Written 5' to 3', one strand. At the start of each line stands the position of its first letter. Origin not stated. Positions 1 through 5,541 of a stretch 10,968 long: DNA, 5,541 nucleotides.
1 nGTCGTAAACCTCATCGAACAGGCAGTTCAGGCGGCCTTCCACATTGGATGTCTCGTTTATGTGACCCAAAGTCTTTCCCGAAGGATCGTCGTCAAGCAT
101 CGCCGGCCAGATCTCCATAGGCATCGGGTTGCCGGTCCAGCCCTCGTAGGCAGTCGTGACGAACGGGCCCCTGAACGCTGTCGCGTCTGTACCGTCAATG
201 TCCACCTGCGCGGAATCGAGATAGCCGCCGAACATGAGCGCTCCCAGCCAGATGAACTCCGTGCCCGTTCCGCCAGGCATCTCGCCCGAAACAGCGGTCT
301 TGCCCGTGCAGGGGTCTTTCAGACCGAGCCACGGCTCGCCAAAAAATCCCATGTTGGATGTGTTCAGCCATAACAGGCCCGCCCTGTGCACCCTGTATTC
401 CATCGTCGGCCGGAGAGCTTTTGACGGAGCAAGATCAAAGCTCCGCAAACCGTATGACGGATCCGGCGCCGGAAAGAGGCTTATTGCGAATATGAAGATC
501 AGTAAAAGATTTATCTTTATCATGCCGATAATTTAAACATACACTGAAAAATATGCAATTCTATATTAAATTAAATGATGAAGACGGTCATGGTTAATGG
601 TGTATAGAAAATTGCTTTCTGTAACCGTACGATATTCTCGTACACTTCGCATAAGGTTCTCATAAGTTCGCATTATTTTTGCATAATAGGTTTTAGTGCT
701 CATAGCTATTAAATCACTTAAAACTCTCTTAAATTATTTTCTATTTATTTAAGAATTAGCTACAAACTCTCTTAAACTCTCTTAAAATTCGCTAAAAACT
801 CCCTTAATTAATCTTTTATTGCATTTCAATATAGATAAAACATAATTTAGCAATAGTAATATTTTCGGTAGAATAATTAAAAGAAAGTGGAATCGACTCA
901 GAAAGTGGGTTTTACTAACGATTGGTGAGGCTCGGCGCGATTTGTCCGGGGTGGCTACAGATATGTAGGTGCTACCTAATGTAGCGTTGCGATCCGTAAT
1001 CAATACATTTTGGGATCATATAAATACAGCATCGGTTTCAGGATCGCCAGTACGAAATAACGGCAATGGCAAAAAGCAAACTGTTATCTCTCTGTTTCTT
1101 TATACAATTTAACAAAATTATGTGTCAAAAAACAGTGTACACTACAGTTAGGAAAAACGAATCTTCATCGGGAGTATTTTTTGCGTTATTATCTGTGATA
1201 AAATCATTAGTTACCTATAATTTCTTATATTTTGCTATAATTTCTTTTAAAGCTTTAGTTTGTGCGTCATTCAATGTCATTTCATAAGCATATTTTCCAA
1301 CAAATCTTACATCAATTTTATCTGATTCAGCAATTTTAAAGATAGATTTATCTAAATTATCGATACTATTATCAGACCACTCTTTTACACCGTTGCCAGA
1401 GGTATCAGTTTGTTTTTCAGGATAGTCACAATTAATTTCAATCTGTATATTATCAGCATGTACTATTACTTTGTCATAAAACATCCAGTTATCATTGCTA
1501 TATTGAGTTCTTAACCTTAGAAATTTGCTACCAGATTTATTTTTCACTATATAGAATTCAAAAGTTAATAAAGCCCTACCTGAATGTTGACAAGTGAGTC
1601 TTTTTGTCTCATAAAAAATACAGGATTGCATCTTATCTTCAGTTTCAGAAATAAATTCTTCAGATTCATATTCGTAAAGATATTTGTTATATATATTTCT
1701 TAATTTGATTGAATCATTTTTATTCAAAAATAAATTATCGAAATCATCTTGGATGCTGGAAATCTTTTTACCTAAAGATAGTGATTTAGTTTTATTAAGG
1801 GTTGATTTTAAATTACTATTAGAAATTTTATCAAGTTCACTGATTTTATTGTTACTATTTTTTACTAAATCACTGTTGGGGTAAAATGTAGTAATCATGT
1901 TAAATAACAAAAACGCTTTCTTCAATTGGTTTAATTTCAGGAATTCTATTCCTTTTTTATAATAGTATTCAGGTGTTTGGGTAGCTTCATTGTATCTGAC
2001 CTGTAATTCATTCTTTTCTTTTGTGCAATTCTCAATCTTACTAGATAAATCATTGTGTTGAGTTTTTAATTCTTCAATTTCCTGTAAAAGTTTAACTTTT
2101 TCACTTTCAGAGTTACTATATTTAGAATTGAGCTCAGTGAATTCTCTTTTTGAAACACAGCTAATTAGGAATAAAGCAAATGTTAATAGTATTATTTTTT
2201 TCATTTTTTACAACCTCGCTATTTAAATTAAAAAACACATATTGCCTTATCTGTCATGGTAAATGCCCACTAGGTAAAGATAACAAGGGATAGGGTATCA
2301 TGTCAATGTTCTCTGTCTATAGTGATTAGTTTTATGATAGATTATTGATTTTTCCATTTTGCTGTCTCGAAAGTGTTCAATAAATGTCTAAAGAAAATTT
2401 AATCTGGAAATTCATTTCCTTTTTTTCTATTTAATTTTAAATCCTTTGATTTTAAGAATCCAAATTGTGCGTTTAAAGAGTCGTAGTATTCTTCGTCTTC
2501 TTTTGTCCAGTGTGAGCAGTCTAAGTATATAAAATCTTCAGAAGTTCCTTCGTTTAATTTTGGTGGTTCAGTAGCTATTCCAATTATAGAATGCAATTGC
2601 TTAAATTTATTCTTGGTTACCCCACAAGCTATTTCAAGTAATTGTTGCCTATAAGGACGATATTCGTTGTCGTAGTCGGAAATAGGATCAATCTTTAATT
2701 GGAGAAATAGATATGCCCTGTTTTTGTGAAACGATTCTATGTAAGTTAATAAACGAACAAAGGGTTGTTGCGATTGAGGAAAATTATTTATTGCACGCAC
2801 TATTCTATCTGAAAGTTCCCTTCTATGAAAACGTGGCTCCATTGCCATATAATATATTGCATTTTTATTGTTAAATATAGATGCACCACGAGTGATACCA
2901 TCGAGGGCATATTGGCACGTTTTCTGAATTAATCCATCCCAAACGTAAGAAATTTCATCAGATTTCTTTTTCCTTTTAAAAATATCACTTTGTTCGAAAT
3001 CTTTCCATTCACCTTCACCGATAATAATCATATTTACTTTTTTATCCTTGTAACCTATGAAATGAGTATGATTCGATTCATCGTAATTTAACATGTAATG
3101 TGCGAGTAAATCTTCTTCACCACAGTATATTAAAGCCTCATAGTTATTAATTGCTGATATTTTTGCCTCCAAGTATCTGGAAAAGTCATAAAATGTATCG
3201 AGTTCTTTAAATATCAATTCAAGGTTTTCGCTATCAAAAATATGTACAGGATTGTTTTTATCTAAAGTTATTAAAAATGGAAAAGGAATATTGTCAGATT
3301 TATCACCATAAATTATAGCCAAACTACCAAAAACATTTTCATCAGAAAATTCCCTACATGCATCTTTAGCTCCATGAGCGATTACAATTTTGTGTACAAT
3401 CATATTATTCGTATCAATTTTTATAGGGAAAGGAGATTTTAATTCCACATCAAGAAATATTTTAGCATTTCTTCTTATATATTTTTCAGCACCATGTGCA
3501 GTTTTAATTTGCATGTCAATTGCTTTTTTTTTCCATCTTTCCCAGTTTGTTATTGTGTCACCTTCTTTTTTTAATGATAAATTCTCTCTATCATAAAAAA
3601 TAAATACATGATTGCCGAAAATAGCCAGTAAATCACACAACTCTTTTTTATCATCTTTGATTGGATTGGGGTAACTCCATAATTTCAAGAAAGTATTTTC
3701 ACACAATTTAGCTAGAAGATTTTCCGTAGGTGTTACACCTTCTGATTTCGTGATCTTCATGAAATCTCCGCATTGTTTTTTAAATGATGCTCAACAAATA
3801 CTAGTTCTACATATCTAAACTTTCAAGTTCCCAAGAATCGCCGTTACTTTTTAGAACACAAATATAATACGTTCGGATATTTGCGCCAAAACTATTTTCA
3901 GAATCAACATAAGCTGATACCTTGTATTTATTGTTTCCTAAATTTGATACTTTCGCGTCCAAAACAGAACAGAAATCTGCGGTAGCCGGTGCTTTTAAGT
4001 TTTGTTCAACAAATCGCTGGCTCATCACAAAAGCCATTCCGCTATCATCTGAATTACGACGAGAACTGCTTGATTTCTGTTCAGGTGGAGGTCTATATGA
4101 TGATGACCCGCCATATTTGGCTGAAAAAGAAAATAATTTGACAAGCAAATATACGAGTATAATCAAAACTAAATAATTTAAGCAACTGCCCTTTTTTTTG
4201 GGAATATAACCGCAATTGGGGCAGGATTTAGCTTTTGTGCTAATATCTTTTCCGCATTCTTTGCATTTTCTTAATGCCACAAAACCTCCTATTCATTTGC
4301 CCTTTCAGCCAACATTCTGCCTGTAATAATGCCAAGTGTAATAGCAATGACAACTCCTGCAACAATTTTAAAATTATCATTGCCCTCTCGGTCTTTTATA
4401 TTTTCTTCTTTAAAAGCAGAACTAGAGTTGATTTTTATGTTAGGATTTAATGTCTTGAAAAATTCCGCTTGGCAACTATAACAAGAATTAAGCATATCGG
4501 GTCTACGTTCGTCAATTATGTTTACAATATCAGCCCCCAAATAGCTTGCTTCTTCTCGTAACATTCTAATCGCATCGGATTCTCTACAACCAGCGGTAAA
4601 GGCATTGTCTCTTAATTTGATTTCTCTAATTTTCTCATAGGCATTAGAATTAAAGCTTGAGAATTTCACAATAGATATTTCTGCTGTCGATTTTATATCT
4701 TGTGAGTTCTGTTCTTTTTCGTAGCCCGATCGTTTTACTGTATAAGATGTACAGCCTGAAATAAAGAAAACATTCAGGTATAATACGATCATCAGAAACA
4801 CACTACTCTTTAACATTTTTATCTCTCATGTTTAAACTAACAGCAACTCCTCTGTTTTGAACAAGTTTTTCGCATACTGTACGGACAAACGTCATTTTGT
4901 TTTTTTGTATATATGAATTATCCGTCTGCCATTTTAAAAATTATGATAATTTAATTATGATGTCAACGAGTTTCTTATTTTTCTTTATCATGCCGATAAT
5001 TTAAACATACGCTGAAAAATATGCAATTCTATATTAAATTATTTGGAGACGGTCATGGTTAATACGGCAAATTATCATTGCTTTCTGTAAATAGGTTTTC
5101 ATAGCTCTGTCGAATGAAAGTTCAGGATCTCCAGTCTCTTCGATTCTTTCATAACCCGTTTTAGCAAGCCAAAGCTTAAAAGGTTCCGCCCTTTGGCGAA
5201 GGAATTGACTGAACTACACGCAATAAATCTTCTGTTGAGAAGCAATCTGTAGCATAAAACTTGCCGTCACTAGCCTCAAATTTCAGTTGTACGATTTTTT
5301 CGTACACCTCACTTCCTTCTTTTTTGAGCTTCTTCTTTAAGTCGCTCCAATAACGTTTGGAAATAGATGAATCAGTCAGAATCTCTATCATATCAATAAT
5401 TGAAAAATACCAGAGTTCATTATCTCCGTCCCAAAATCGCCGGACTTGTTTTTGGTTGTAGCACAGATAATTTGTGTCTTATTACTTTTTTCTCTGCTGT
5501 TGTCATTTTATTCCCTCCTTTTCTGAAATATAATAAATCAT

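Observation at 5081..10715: Two paralogous cassettes share conserved ends but carry unrelated cargo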

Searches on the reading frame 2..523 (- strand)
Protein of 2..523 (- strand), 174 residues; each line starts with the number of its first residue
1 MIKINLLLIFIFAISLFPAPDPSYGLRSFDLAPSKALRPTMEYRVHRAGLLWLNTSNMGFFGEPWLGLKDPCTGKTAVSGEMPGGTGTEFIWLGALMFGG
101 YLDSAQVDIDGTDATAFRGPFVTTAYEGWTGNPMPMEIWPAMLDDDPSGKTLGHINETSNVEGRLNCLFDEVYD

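Call 32: find_homologous_proteins(query=window:2-523:-)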
Query window:2-523:- (174 aa): 4 proteins with E <= 0.001 among 54 candidates.
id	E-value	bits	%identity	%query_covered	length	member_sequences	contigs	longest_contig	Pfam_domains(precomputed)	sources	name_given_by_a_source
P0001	2.3e-55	205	63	78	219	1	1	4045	-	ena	-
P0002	1.9e-54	202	53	97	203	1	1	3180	-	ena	-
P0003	4.1e-41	159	47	100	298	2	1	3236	-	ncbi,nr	ncbi:MAG: hypothetical protein KAS62_00180, partial [Candidatus Delongbacteria bacterium]|nr:hypothe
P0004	2.6e-17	81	48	51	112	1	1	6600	-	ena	-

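Call 33: find_encoding_contigs(protein=P0001, flank=10000)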
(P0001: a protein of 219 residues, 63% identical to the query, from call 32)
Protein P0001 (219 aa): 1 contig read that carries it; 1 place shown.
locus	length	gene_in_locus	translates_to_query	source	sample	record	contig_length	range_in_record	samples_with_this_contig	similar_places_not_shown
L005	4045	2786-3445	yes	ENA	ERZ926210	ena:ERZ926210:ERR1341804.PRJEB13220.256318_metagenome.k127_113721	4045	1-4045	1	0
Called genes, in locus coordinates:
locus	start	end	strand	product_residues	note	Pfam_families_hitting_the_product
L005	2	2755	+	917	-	?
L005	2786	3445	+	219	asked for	-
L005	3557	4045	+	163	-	?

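Call 34: find_encoding_contigs(protein=P0002, flank=10000)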
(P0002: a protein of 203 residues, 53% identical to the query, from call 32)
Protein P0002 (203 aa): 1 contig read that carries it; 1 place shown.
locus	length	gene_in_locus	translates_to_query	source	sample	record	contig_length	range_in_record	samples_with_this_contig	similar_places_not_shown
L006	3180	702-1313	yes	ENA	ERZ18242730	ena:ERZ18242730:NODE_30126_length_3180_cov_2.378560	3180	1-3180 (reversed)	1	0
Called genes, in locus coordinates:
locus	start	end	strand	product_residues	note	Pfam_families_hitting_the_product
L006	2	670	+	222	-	?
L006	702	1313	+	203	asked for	-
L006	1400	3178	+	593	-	?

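Call 35: find_encoding_contigs(protein=P0003, flank=10000)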
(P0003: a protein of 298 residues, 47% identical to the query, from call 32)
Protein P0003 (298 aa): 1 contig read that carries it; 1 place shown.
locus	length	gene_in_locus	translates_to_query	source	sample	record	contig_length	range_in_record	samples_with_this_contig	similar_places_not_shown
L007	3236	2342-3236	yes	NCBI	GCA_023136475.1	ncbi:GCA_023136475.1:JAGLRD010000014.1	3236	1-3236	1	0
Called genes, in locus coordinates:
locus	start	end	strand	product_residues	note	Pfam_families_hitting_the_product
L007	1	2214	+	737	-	?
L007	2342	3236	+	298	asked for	?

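Call 36: search_protein_families(library=pfam, max_evalue=0.001, proteins=[L005:2-2755:+, L006:2-670:+, L007:1-2214:+, L005:3557-4045:+, L006:1400-3178:+, P0003])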
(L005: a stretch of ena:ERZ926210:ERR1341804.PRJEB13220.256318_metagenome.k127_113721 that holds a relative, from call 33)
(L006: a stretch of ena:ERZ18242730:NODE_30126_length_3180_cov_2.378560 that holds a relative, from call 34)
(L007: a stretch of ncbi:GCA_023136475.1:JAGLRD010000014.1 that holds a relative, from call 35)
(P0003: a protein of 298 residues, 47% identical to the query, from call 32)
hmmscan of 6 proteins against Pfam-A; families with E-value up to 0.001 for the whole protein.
L005:2-2755:+ (917 aa): 1 family
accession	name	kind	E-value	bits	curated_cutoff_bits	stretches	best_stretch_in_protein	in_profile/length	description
PF00593.30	TonB_dep_Rec_b-barrel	-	1.8e-22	81.2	27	1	408-856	34-436/436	TonB dependent receptor-like, beta-barrel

L006:2-670:+ (222 aa): 1 family
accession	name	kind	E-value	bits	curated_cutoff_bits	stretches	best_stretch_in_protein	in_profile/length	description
PF25183.1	OMP_b-brl_4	-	2.3e-08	33.4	30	1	13-119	606-727/838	Outer membrane beta barrel domain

L007:1-2214:+ (737 aa): 0 families

L005:3557-4045:+ (163 aa): 0 families

L006:1400-3178:+ (593 aa): 0 families

P0003 (298 aa): 0 families

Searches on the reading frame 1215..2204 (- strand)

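Call 8: search_protein_families(library=pfam, max_evalue=0.01, proteins=[window:1215-2204:-])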
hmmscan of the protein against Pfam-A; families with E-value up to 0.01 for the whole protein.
window:1215-2204:- (329 aa): 3 families
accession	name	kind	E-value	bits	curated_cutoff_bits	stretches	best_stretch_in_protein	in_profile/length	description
PF02403.27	Seryl_tRNA_N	-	4.9e-05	24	28.2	1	15-68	17-70/108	Seryl-tRNA synthetase N-terminal domain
PF16740.10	SKA2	-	0.00078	19.7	30.1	1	17-68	21-72/110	Spindle and kinetochore-associated protein 2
PF04012.17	PspA_IM30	-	0.0096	16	33.9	0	25-92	14-81/220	PspA/IM30 family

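Call 19: search_protein_families(library=phrogs, max_evalue=0.01, proteins=[window:1215-2204:-])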
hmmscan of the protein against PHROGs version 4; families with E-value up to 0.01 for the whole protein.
window:1215-2204:- (329 aa): 0 families

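Call 20: search_protein_families(library=padloc, max_evalue=0.01, proteins=[window:1215-2204:-])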
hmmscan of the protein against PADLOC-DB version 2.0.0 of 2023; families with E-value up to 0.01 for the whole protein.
window:1215-2204:- (329 aa): 0 families

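Call 21: search_protein_families(library=ncbifam, max_evalue=0.01, proteins=[window:1215-2204:-])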
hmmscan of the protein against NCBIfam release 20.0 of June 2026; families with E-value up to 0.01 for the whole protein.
window:1215-2204:- (329 aa): 1 family
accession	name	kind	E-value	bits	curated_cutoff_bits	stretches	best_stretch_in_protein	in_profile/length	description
TIGR03302.1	OM_YfiO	subfamily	0.00084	18.9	81.4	1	58-117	15-72/239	outer membrane protein assembly factor BamD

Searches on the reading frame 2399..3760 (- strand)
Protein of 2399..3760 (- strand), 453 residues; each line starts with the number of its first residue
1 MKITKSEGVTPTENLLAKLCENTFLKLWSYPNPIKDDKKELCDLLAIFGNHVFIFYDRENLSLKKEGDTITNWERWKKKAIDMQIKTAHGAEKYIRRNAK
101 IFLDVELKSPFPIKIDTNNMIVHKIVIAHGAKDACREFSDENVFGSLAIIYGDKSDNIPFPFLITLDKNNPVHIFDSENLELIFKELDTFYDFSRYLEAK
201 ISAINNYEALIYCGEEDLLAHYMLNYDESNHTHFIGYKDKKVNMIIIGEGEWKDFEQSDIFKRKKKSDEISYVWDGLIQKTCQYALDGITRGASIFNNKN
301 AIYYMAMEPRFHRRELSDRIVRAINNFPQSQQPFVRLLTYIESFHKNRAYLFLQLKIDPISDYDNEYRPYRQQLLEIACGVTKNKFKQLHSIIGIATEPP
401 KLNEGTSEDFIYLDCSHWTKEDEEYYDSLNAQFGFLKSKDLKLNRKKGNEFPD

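Call 7: search_protein_families(library=pfam, max_evalue=0.01, proteins=[window:2399-3760:-])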
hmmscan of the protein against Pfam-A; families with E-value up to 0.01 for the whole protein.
window:2399-3760:- (453 aa): 0 families

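Call 19: search_protein_families(library=phrogs, max_evalue=0.01, proteins=[window:2399-3760:-])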
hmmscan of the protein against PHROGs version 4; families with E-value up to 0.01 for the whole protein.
window:2399-3760:- (453 aa): 1 family
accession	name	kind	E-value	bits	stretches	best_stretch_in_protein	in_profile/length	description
phrog_18195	-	unknown function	2.2e-45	156.3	1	2-423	4-429/489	-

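Call 20: search_protein_families(library=padloc, max_evalue=0.01, proteins=[window:2399-3760:-])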
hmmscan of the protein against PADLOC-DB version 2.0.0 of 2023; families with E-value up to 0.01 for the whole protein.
window:2399-3760:- (453 aa): 0 families

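Call 21: search_protein_families(library=ncbifam, max_evalue=0.01, proteins=[window:2399-3760:-])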
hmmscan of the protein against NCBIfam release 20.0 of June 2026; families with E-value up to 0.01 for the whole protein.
window:2399-3760:- (453 aa): 0 families

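Call 27: find_encoding_contigs(protein=window:2399-3760:-, flank=10000, max_places=10)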
Protein window:2399-3760:- (453 aa): 2 contigs read that carry it; 2 places shown.
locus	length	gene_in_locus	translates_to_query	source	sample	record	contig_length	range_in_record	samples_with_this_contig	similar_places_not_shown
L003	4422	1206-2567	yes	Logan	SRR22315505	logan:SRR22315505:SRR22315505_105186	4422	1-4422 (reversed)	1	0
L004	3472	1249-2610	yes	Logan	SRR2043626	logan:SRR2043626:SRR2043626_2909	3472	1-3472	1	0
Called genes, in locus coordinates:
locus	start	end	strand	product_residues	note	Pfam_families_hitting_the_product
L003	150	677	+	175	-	-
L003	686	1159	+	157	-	PF10571:UPF0547 (weak), PF13240:Zn_Ribbon_1 (weak)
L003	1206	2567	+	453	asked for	-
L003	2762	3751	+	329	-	-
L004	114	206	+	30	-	-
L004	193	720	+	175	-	-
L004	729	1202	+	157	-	PF10571:UPF0547 (weak), PF13240:Zn_Ribbon_1 (weak)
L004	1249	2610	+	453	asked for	-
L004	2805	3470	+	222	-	?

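Call 107: search_solved_structures(query=window:2399-3760:-, max_evalue=1)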
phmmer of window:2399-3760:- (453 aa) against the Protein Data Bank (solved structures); distinct sequences matched with E-value up to 1: 1.
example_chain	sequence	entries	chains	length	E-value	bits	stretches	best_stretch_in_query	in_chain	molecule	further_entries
4q4l_A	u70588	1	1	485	0.91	11.5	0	273-312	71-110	ATP synthase subunit beta 1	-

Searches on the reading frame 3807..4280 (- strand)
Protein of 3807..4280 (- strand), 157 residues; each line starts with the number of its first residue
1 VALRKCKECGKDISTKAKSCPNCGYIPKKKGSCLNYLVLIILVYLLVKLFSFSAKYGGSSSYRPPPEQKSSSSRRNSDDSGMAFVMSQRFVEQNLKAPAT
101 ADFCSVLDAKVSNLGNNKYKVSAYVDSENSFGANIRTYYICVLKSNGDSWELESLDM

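Call 7: search_protein_families(library=pfam, max_evalue=0.01, proteins=[window:3807-4280:-])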
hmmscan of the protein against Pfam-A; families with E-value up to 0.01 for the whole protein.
window:3807-4280:- (157 aa): 4 families
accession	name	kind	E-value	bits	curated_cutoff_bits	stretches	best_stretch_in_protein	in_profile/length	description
PF13240.11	Zn_Ribbon_1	-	1.5e-05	25.1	25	1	5-25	1-21/23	zinc-ribbon domain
PF10571.15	UPF0547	-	3.5e-05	24.3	29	1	4-26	1-23/26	Uncharacterised protein family UPF0547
PF13248.11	Zn_ribbon_3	-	0.00015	21.6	27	1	4-25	3-24/26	zinc-ribbon domain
PF12773.13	DZR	-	0.00068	20.2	27.3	1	4-24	25-45/45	Double zinc ribbon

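Call 19: search_protein_families(library=phrogs, max_evalue=0.01, proteins=[window:3807-4280:-])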
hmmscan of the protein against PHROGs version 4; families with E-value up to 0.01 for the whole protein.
window:3807-4280:- (157 aa): 10 families
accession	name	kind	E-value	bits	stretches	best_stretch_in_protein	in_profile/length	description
phrog_13160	-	unknown function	2.4e-20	74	1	12-153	3-133/139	-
phrog_14275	-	unknown function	1.1e-12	49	1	1-80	1-81/178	-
phrog_38187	-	unknown function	7.6e-10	40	1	1-51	1-51/144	-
phrog_26910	-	unknown function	6.8e-09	36.2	1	83-149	244-309/322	-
phrog_9700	-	unknown function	4.2e-08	33.5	1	77-140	388-451/483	-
phrog_6586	-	unknown function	1.6e-05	25.8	1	1-25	1-25/129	-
phrog_10292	-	unknown function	0.001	20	1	1-29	1-30/136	-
phrog_31650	-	unknown function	0.0024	18.1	1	1-34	1-34/360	-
phrog_2320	-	unknown function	0.0092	16.8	0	86-133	50-98/171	-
phrog_4852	-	unknown function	0.0098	16.6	0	4-25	14-37/194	-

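Call 20: search_protein_families(library=padloc, max_evalue=0.01, proteins=[window:3807-4280:-])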
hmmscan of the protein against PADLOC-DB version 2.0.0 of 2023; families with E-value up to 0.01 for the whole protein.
window:3807-4280:- (157 aa): 0 families

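Call 21: search_protein_families(library=ncbifam, max_evalue=0.01, proteins=[window:3807-4280:-])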
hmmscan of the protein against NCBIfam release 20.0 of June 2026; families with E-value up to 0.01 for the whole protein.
window:3807-4280:- (157 aa): 0 families

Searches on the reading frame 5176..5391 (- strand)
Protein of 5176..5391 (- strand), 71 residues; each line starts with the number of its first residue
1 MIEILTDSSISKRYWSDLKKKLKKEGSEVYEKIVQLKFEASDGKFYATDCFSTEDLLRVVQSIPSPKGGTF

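Call 7: search_protein_families(library=pfam, max_evalue=0.01, proteins=[window:5176-5391:-])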
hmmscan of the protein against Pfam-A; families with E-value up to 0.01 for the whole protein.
window:5176-5391:- (71 aa): 2 families
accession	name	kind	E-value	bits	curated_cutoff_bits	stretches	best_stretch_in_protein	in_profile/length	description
PF22057.2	BACOVA_00961-like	-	0.0064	16.6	27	1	15-52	76-113/140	BACOVA_00961-like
PF16242.11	Pyrid_ox_like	-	0.0069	16.3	28.8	1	2-51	82-130/149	Pyridoxamine 5'-phosphate oxidase like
